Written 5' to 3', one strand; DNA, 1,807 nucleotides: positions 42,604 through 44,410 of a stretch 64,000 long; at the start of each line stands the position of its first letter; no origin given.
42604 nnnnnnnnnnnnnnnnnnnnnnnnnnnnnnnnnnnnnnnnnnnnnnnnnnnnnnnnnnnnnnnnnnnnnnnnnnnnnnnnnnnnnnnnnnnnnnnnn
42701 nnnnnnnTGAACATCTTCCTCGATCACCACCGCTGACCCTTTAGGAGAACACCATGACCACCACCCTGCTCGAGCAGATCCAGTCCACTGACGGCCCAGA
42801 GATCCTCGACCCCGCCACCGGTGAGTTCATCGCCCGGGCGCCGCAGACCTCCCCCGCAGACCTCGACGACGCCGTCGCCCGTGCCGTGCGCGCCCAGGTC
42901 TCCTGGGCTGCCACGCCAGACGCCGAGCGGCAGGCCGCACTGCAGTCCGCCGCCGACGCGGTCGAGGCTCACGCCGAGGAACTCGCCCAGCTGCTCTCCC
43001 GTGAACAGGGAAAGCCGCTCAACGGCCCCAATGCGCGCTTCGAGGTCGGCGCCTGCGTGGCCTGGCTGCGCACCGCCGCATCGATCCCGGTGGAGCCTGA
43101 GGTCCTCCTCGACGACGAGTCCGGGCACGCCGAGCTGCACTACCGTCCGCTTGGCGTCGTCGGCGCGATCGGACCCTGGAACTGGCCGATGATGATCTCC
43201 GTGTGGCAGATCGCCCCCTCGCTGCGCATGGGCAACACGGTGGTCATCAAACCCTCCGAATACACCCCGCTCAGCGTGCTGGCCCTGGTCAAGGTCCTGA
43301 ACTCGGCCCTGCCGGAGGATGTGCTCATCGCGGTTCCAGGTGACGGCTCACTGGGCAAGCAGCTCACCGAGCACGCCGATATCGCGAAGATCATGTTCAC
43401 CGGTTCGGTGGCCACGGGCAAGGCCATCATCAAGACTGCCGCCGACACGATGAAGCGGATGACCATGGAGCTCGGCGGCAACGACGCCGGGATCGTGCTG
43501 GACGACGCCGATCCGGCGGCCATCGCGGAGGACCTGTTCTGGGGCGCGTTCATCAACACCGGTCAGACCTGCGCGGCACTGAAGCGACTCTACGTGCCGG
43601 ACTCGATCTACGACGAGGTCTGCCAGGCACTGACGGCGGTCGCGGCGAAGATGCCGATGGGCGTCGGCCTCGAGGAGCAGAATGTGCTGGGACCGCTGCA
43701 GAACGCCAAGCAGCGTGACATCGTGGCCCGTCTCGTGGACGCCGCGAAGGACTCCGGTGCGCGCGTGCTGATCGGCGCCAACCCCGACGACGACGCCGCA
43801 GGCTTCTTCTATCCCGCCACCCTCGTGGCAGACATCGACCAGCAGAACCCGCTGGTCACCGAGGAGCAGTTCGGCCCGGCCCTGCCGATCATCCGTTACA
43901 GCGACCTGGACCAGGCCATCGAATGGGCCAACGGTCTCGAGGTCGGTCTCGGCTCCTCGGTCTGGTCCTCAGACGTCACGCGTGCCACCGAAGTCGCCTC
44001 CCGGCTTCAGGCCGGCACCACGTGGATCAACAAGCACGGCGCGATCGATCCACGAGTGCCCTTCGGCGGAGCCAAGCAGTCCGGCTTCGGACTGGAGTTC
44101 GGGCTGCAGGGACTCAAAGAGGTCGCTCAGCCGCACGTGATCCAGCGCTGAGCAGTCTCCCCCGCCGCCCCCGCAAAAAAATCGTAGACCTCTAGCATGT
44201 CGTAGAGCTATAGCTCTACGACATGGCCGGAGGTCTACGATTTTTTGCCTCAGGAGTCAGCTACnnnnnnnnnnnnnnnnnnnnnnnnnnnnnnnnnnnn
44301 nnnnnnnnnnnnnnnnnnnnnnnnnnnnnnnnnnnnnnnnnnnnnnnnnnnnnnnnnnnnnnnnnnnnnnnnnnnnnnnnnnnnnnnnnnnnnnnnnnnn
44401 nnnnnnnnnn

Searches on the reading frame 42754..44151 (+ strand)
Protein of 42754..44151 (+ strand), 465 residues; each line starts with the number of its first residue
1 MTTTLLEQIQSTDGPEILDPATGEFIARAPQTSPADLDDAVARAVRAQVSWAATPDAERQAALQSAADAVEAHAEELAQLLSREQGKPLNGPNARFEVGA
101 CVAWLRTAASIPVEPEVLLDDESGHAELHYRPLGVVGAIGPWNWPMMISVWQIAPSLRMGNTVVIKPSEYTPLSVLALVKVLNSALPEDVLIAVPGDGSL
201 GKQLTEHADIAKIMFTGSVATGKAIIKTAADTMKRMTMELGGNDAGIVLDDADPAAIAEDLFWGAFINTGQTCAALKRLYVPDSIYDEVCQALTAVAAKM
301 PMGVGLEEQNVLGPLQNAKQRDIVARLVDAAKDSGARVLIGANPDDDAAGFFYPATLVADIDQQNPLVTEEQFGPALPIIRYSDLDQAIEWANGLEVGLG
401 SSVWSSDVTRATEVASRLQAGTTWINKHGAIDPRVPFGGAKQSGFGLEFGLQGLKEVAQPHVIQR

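Call 54: find_homologous_proteins(query=window:42754-44151:+, max_evalue=1e-150)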
Query window:42754-44151:+ (465 aa): 4661 proteins with E <= 1e-150 among 8000 candidates; the best 120 are listed.
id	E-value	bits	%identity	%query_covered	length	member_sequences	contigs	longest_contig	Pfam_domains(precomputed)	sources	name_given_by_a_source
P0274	2.1e-293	991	96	100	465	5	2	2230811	PF00171.28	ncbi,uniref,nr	ncbi:aldehyde dehydrogenase family protein [Nesterenkonia halotolerans]|uniref:Acyl-CoA reductase-li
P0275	1.0e-276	936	91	98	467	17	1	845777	PF00171.28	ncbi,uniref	ncbi:aldehyde dehydrogenase family protein [Nesterenkonia sp. LB17]|uniref:aldehyde dehydrogenase fa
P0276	8.1e-274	926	90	98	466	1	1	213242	PF00171.28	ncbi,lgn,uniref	ncbi:aldehyde dehydrogenase family protein [Nesterenkonia sp. CF4.4]|uniref:aldehyde dehydrogenase f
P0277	2.7e-267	905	88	99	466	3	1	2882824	PF00171.28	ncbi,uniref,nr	ncbi:acyl-CoA reductase-like NAD-dependent aldehyde dehydrogenase [Nesterenkonia lutea]|uniref:Acyl-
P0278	3.0e-234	796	76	99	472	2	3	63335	PF00171.28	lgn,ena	-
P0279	4.1e-234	796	77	100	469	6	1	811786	PF00171.28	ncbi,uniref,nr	ncbi:aldehyde dehydrogenase family protein [Nesterenkonia sp. LB17]|uniref:aldehyde dehydrogenase fa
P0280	6.1e-234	795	79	99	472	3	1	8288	PF00171.28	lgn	-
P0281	5.6e-233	792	76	100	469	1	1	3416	PF00171.28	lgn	-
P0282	6.6e-233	792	76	100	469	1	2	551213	PF00171.28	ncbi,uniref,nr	ncbi:aldehyde dehydrogenase family protein [Nesterenkonia sp. E16_7]|uniref:aldehyde dehydrogenase f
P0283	2.6e-232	790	76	100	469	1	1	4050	PF00171.28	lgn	-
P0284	2.7e-232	790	75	99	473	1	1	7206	PF00171.28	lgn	-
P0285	3.3e-232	789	76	100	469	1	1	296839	PF00171.28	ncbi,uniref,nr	ncbi:aldehyde dehydrogenase family protein [Nesterenkonia sp. MY13]|uniref:Aldehyde dehydrogenase fa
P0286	6.9e-232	788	76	100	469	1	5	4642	PF00171.28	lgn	-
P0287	9.0e-232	788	76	99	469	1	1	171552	PF00171.28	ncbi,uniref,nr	ncbi:aldehyde dehydrogenase family protein [Nesterenkonia sp.]|uniref:aldehyde dehydrogenase family 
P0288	1.0e-231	788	75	100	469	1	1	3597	PF00171.28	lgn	-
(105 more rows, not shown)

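Call 55: find_encoding_contigs(protein=P0274, flank=10000, max_places=2)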
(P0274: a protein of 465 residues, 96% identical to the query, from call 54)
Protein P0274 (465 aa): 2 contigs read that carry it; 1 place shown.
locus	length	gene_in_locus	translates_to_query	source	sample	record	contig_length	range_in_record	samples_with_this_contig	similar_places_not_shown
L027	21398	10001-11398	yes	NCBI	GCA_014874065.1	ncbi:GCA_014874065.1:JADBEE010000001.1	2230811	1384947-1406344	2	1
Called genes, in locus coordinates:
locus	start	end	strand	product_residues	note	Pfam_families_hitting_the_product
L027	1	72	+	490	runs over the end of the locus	PF01145:Band_7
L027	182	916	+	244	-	PF00376:MerR, PF13411:MerR_1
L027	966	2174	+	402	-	PF05977:MFS_3 (weak), PF07690:MFS_1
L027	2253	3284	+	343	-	PF05138:PaaA_PaaC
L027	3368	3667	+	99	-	PF06243:PaaB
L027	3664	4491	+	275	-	PF05138:PaaA_PaaC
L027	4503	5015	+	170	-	PF01883:FeS_assembly_P, PF23451:Zn_ribbon_PaaD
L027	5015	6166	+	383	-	PF00970:FAD_binding_6, PF00175:NAD_binding_1, PF00111:Fer2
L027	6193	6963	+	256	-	PF00378:ECH_1, PF16113:ECH_2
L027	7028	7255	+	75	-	-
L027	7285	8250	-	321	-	PF14525:AraC_binding_2, PF12833:HTH_18, PF00165:HTH_AraC (weak)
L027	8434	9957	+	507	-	PF00732:GMC_oxred_N, PF05199:GMC_oxred_C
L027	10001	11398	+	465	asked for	PF00171:Aldedh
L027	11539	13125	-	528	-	PF00884:Sulfatase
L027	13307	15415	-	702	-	PF00171:Aldedh, PF01575:MaoC_dehydratas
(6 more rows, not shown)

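Call 56: find_encoding_contigs(protein=P0275, flank=10000, max_places=1)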
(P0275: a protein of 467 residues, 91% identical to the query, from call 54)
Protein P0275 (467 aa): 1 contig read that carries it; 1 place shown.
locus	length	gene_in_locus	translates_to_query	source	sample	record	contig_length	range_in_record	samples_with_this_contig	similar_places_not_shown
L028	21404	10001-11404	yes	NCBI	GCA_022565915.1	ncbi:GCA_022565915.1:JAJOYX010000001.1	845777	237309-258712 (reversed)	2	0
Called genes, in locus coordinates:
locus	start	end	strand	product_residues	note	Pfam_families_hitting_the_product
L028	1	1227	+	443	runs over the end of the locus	PF00501:AMP-binding, PF14535:AMP-binding_C_2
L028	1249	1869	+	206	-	PF00440:TetR_N, PF17932:TetR_C_24, PF21597:TetR_C_43 (faint)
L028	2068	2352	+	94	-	PF11625:DUF3253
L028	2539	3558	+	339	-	PF05138:PaaA_PaaC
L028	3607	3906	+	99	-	PF06243:PaaB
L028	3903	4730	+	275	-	PF05138:PaaA_PaaC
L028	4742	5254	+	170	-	PF01883:FeS_assembly_P, PF23451:Zn_ribbon_PaaD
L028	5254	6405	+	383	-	PF00970:FAD_binding_6, PF00175:NAD_binding_1, PF00111:Fer2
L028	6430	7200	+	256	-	PF00378:ECH_1, PF16113:ECH_2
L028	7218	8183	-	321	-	PF14525:AraC_binding_2, PF12833:HTH_18, PF00165:HTH_AraC (weak)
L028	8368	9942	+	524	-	PF00732:GMC_oxred_N, PF05199:GMC_oxred_C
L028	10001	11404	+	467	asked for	PF00171:Aldedh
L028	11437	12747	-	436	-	PF00135:COesterase, PF20434:BD-FAE, PF07859:Abhydrolase_3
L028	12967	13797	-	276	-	PF02663:FmdE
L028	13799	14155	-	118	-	PF02635:DsrE (weak)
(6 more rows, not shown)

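Call 57: find_encoding_contigs(protein=P0277, flank=10000, max_places=1)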
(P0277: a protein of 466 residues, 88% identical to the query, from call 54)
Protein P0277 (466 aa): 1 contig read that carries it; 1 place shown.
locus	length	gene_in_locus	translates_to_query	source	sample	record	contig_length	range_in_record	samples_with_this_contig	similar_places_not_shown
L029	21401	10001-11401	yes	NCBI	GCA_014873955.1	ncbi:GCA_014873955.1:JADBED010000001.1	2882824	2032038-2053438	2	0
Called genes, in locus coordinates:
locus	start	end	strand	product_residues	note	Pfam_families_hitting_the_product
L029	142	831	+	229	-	PF01551:Peptidase_M23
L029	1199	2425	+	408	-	PF07690:MFS_1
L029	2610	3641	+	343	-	PF05138:PaaA_PaaC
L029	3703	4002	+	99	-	PF06243:PaaB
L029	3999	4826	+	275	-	PF05138:PaaA_PaaC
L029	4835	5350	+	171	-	PF01883:FeS_assembly_P, PF23451:Zn_ribbon_PaaD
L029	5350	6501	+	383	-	PF00970:FAD_binding_6, PF00175:NAD_binding_1, PF00111:Fer2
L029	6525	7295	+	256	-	PF00378:ECH_1, PF16113:ECH_2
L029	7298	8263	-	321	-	PF14525:AraC_binding_2, PF12833:HTH_18, PF00165:HTH_AraC (weak)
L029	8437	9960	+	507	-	PF00732:GMC_oxred_N, PF00890:FAD_binding_2 (faint), PF05199:GMC_oxred_C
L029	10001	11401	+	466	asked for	PF00171:Aldedh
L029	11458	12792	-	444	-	PF00135:COesterase, PF20434:BD-FAE, PF07859:Abhydrolase_3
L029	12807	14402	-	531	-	PF00884:Sulfatase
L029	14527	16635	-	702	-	PF00171:Aldedh, PF01575:MaoC_dehydratas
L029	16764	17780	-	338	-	PF08240:ADH_N, PF00107:ADH_zinc_N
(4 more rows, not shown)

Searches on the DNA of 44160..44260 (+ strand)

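Call 76: search_dna_similar(query=window:44160-44260:+, collection=plasmids, mode=distant, max_evalue=0.01, max_rows=10)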
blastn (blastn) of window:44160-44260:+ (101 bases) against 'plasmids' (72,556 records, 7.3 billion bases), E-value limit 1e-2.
No match.

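Call 77: search_dna_similar(query=window:44160-44260:+, collection=phages, mode=distant, max_evalue=0.01, max_rows=10)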
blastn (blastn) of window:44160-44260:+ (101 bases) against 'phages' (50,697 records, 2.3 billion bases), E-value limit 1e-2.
No match.
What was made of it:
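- A BLAST of copy C with its flanks (101 nt) found nothing in plasmids or phages (calls 76, 77).
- Tried and rejected: No match (calls 76, 77).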
